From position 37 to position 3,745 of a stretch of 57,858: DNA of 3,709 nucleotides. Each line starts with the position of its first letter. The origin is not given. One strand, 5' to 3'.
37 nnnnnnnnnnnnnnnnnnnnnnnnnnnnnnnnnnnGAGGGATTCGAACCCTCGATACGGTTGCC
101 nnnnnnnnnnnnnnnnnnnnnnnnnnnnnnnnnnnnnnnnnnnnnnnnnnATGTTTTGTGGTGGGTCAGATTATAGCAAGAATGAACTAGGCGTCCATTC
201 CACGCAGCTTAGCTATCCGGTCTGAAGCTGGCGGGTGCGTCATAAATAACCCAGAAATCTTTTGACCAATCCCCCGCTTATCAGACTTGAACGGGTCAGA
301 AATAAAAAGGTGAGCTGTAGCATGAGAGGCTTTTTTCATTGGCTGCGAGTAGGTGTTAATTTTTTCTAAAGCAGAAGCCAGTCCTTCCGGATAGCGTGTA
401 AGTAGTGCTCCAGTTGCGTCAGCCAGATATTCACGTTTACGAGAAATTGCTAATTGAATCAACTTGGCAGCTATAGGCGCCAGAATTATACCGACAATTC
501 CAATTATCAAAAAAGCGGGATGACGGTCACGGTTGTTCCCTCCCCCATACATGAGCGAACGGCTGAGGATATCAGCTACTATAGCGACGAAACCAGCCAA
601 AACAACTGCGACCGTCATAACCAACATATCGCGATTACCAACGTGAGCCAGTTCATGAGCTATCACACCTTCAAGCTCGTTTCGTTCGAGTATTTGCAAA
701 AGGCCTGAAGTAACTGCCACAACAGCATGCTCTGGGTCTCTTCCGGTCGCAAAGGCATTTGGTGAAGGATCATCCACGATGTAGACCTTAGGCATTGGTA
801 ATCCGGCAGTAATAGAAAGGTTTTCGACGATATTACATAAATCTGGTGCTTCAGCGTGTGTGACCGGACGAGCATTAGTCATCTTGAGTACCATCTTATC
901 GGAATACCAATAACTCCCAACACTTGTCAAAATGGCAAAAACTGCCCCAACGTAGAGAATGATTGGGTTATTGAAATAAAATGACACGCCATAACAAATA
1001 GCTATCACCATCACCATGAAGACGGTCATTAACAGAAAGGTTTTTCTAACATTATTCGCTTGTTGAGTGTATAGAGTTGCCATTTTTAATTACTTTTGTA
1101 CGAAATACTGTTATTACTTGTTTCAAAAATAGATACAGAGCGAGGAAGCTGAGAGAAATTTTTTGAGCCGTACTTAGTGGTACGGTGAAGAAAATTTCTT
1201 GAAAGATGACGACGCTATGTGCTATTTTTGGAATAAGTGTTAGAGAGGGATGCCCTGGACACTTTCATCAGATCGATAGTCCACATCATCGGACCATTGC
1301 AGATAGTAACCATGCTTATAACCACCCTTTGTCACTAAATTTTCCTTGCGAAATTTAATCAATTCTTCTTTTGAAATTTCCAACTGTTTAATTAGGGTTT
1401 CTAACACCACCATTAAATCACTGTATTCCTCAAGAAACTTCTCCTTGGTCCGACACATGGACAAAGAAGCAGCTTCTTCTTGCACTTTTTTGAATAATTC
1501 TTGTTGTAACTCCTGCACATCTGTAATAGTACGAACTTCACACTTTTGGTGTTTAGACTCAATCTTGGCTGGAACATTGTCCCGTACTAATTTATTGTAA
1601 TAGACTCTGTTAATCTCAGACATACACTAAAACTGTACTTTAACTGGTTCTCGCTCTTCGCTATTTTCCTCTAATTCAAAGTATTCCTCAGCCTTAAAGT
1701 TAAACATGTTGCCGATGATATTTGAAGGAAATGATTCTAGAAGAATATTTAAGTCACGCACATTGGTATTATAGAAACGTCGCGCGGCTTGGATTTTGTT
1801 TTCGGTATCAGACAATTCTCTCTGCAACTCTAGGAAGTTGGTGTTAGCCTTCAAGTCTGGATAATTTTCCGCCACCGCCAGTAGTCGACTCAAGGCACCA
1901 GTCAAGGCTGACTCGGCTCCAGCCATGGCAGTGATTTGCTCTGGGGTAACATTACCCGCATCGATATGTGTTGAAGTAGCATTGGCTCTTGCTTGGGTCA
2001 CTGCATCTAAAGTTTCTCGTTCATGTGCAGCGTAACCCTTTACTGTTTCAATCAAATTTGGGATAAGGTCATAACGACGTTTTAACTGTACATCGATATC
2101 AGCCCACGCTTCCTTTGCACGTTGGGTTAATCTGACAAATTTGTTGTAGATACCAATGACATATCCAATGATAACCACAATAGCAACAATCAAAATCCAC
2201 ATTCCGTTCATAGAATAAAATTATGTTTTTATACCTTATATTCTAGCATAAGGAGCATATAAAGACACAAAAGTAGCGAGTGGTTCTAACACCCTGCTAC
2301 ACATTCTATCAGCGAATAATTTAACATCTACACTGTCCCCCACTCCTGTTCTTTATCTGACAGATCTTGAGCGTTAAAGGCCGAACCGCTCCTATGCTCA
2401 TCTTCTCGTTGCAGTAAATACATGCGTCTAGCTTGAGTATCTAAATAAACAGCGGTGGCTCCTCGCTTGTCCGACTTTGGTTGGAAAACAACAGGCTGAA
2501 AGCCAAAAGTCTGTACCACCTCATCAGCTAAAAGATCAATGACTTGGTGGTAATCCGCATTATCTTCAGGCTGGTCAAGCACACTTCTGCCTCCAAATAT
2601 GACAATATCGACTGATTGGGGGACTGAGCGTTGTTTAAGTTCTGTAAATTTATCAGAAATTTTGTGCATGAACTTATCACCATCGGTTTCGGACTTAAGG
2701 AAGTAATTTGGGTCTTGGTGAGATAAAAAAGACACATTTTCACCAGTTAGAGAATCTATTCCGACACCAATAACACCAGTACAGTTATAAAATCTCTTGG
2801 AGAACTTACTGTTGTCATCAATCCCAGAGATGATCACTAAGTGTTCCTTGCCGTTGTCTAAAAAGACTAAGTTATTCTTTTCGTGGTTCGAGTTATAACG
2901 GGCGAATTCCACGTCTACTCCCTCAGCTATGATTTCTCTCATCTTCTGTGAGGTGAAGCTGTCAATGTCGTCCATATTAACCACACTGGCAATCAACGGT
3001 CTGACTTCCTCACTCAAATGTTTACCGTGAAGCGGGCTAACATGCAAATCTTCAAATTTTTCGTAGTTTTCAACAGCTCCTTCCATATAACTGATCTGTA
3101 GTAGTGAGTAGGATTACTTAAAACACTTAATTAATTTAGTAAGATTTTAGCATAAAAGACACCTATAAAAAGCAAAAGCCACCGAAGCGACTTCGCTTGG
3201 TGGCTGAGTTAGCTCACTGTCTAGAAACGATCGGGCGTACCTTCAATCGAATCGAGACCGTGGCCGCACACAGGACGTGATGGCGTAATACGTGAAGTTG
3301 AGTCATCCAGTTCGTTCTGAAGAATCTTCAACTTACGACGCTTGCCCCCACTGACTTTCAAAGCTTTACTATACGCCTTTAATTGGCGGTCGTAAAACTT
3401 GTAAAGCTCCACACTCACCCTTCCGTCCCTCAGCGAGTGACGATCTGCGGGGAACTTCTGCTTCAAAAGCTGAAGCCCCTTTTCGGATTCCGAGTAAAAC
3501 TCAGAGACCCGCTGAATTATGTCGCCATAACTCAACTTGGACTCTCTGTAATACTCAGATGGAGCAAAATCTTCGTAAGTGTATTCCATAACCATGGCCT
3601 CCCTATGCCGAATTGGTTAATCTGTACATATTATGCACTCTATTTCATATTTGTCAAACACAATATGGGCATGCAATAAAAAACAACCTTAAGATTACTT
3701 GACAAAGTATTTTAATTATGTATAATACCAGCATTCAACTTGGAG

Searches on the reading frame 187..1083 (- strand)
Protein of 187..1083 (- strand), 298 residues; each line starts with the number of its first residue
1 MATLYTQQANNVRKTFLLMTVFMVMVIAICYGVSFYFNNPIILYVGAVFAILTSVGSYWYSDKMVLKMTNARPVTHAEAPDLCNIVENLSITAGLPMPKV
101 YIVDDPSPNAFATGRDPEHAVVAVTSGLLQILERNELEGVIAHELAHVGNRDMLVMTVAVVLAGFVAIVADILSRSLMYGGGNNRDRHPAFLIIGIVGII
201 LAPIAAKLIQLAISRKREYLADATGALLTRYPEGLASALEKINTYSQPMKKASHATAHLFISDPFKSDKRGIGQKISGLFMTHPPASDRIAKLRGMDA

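Call 8: search_protein_families(library=pfam, proteins=[window:187-1083:-], max_evalue=0.01)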
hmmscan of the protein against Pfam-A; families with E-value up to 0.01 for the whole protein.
window:187-1083:- (298 aa): 1 family
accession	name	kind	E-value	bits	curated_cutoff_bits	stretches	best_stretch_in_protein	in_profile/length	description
PF01435.24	Peptidase_M48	-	3.3e-34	118.8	20.3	1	78-296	3-185/186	Peptidase family M48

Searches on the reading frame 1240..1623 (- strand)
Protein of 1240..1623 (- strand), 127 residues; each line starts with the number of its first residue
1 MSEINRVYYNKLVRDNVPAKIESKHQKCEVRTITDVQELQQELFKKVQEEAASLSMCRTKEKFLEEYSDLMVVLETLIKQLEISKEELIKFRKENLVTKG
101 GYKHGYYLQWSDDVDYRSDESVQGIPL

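Call 8: search_protein_families(library=pfam, proteins=[window:1240-1623:-], max_evalue=0.01)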
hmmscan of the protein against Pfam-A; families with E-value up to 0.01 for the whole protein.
window:1240-1623:- (127 aa): 0 families

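Call 24: search_protein_families(library=phrogs, proteins=[window:1240-1623:-], max_evalue=0.1)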
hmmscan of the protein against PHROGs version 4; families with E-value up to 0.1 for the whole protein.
window:1240-1623:- (127 aa): 1 family
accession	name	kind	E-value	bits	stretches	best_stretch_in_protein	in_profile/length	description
phrog_35433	-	unknown function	0.084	14.2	1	37-88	38-88/120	-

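Call 25: search_protein_families(library=padloc, proteins=[window:1240-1623:-], max_evalue=0.1)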
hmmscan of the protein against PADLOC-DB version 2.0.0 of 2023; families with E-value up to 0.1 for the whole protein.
window:1240-1623:- (127 aa): 0 families

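Call 26: search_protein_families(library=ncbifam, proteins=[window:1240-1623:-], max_evalue=0.1)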
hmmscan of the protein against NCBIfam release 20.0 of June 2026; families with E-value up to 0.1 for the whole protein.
window:1240-1623:- (127 aa): 3 families
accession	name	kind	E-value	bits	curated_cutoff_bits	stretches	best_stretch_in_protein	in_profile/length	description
TIGR03188.1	histidine_hisI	equivalog_domain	0.0041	17.3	42.7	1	32-89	21-81/84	phosphoribosyl-ATP diphosphatase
NF010755.0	PRK14158.1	equivalog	0.016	14.7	200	1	22-98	28-94/198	nucleotide exchange factor GrpE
NF001610.0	PRK00400.1-1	equivalog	0.044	14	104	1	24-88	22-89/93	phosphoribosyl-ATP diphosphatase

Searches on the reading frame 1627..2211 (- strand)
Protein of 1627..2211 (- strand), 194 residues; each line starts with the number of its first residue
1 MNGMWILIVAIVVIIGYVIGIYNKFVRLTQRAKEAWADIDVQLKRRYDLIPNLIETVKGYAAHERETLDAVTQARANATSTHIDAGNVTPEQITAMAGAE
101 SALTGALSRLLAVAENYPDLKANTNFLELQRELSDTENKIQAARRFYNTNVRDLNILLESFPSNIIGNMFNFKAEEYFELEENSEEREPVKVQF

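Call 8: search_protein_families(library=pfam, proteins=[window:1627-2211:-], max_evalue=0.01)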
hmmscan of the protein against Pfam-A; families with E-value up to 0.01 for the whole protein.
window:1627-2211:- (194 aa): 1 family
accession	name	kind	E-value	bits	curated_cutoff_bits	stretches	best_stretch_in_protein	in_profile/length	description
PF04011.17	LemA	-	9.1e-61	204.5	26.2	1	35-194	1-149/149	LemA family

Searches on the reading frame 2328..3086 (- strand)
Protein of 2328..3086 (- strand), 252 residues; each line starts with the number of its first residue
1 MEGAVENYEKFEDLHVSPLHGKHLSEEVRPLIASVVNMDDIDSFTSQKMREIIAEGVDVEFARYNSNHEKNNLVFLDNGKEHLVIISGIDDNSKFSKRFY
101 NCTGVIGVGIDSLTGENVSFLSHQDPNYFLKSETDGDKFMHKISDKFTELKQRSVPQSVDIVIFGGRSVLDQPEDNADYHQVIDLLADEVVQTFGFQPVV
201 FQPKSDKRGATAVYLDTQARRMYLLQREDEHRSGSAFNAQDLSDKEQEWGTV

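Call 8: search_protein_families(library=pfam, proteins=[window:2328-3086:-], max_evalue=0.01)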
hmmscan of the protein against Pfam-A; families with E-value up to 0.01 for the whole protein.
window:2328-3086:- (252 aa): 0 families

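Call 24: search_protein_families(library=phrogs, proteins=[window:2328-3086:-], max_evalue=0.1)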
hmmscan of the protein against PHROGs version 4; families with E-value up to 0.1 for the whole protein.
window:2328-3086:- (252 aa): 1 family
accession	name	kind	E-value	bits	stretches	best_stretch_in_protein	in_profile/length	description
phrog_3711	-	unknown function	0.088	13.9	0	117-168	15-64/77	-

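Call 25: search_protein_families(library=padloc, proteins=[window:2328-3086:-], max_evalue=0.1)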
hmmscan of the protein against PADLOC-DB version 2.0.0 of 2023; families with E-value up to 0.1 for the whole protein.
window:2328-3086:- (252 aa): 0 families

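Call 26: search_protein_families(library=ncbifam, proteins=[window:2328-3086:-], max_evalue=0.1)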
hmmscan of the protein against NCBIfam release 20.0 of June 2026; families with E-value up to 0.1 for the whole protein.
window:2328-3086:- (252 aa): 2 families
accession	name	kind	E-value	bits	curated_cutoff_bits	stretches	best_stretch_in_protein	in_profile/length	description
TIGR00461.1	gcvP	equivalog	0.0035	15.1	859.2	1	173-233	522-579/939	aminomethyl-transferring glycine dehydrogenase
TIGR01373.1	soxB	subfamily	0.083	11.7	529.45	0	24-86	262-322/407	sarcosine oxidase subunit beta family protein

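Call 55: search_protein_families(library=pfam, proteins=[window:2328-3086:-], max_evalue=5)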
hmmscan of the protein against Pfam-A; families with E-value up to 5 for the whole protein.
window:2328-3086:- (252 aa): 0 families

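Call 77: predict_structure(protein=window:2328-3083:-)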
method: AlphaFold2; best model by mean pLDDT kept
length: 251 residues; sequences in the alignment: 1
mean_pLDDT: 41.3   pTM: 0.41
mean pLDDT of the five models: 41.3, 41.3, 40.9, 39.4, 36.3
residues with pLDDT >= 90: 0; 70-90: 6; 50-70: 54; < 50: 191
segments of 3 or more residues with pLDDT < 50: 1-104, 109-135, 165-176, 202-210, 214-220, 223-251
pLDDT, mean of each block of 10 residues (from residue 1): 22 23 33 31 33 31 29 35 38 35 48 42 42 50 63 53 47 50 70 66 45 47 44 30 30 26
secondary structure, 60 per line:
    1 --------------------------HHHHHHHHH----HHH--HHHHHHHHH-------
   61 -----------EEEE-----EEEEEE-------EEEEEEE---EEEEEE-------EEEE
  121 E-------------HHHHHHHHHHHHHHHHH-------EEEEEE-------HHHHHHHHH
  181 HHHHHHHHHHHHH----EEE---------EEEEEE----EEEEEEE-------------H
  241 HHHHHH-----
elements in order: H27-35 H45-53 E72-75 E81-86 E94-100 E104-109 E117-121 H135-151 E159-164 H172-193 E198-200 E210-215 E220-226 H240-246

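Call 81: search_solved_structures(query=window:2328-3083:-, max_evalue=5)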
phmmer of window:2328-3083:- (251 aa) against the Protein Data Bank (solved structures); distinct sequences matched with E-value up to 5: 5.
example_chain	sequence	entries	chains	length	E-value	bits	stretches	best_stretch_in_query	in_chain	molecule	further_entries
2m1u_A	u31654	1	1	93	0.15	14.9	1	19-79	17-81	myosin light chain MlcB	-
9uz6_A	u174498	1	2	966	0.2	14.5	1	171-232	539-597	Glycine dehydrogenase (decarboxylating)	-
5xy3_k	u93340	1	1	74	0.43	13.4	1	123-164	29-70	Ribosomal protein L38e, putative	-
5i0c_A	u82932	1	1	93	0.64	12.8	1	112-155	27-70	Uncharacterized protein YjdJ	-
21nz_A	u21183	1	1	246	0.85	12.5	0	115-150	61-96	Low affinity immunoglobulin gamma Fc region receptor III-A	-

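Call 94: search_dna_similar(query=window:2328-3083:-, collection=plasmids, mode=protein, max_evalue=0.1, max_rows=5)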
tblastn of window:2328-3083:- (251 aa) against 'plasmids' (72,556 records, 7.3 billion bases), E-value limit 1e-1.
Records with a match: 1; places in all: 1; records where one place covers at least 80% of the query: 0.
Best place of each record, by identity: <60% 1.
By first word of the organism name: Salmonella 1.
By predicted mobility (MOB-suite, as given by PLSDB): non-mobilizable 1.
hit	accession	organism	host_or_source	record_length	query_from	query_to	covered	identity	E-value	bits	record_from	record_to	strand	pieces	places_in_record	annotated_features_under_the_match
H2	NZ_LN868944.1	Salmonella enterica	Homo sapiens,feces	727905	118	231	45%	28.9%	8e-3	45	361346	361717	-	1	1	gcvP: aminomethyl-transferring glycine dehydrogenase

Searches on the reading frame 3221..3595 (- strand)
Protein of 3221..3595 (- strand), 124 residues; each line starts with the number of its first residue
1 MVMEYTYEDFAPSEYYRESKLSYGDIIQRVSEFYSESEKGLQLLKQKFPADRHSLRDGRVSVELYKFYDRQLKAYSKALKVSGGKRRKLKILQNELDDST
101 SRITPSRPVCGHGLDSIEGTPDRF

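Call 8: search_protein_families(library=pfam, proteins=[window:3221-3595:-], max_evalue=0.01)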
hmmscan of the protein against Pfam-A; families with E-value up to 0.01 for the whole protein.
window:3221-3595:- (124 aa): 1 family
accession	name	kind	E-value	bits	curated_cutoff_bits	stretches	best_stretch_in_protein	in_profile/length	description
PF14201.11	DUF4318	-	0.0028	18.4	27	1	26-75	20-68/75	Domain of unknown function (DUF4318)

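Call 13: find_encoding_contigs(protein=window:3221-3595:-, flank=10000, max_places=10)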
Protein window:3221-3595:- (124 aa): 6 contigs read that carry it; 5 places shown.
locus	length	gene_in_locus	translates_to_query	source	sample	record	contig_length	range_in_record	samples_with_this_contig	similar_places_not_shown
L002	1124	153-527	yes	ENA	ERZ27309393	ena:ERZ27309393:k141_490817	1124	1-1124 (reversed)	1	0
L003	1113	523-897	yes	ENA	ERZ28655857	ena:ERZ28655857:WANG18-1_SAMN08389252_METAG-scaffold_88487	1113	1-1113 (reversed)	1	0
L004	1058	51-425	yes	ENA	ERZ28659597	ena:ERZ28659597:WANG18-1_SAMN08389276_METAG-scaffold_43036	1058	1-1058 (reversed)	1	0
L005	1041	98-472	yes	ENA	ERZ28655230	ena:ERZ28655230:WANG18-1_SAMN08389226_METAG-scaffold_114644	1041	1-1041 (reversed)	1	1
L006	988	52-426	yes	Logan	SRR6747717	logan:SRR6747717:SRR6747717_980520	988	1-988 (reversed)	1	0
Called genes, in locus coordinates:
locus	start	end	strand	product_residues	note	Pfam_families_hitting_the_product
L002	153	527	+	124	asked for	-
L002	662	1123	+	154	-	?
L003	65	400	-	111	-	-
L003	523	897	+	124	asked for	-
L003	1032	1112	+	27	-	?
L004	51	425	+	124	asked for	-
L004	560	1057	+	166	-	?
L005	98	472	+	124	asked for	-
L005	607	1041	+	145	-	?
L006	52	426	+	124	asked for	-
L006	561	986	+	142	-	?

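Call 15: find_homologous_proteins(query=window:3221-3595:-, max_evalue=0.001)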
Query window:3221-3595:- (124 aa): 1 proteins with E <= 0.001 among 6 candidates.
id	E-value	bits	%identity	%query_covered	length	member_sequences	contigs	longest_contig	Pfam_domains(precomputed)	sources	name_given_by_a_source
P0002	7.2e-75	267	99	100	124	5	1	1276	-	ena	-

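Call 24: search_protein_families(library=phrogs, proteins=[window:3221-3595:-], max_evalue=0.1)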
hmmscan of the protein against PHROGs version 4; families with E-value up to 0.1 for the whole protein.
window:3221-3595:- (124 aa): 0 families

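Call 25: search_protein_families(library=padloc, proteins=[window:3221-3595:-], max_evalue=0.1)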
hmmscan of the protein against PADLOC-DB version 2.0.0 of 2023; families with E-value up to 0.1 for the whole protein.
window:3221-3595:- (124 aa): 1 family
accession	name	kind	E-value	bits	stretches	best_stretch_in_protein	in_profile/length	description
PDLC03081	Specificity_I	-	0.046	10.3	1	47-107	85-143/413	Type I specificity subunit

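Call 26: search_protein_families(library=ncbifam, proteins=[window:3221-3595:-], max_evalue=0.1)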
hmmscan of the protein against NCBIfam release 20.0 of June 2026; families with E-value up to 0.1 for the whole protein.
window:3221-3595:- (124 aa): 0 families

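Call 55: search_protein_families(library=pfam, proteins=[window:3221-3595:-], max_evalue=5)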
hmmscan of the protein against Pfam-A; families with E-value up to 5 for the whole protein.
window:3221-3595:- (124 aa): 3 families
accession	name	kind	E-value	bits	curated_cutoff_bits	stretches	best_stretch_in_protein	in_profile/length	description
PF14201.11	DUF4318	-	0.0028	18.4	27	1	26-75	20-68/75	Domain of unknown function (DUF4318)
PF17623.7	B277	-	0.07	12.7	27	1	38-90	17-73/277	Domain of unknown function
PF11783.13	Cytochrome_cB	-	0.11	12.8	22.1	1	63-108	45-90/173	Cytochrome c bacterial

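Call 80: search_solved_structures(query=window:3221-3592:-, max_evalue=5)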
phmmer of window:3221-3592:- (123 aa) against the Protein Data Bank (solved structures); distinct sequences matched with E-value up to 5: 4.
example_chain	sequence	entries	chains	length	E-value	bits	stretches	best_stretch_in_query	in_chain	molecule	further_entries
6ogy_A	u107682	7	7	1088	0.24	15.1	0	26-104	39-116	RNA-dependent RNA polymerase of rotavirus A | RNA-directed RNA polymerase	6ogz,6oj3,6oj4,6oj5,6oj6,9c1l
4f5x_W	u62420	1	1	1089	0.64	13.7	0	26-104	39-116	RNA-directed RNA polymerase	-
2r7o_A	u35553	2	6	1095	0.66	13.6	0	26-104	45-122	RNA-dependent RNA polymerase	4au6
2r7q_A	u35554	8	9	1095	0.66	13.6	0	26-104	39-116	RNA-dependent RNA polymerase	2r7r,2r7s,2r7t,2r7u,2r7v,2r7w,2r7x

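Call 92: search_dna_similar(query=window:3221-3592:-, collection=phages, mode=protein, max_evalue=0.1, max_rows=5)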
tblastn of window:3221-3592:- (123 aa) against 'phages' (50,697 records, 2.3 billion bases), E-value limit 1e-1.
No match.

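Call 93: search_dna_similar(query=window:3221-3592:-, collection=plasmids, mode=protein, max_evalue=0.1, max_rows=5)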
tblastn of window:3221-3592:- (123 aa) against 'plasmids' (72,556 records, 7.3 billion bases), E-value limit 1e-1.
No match.
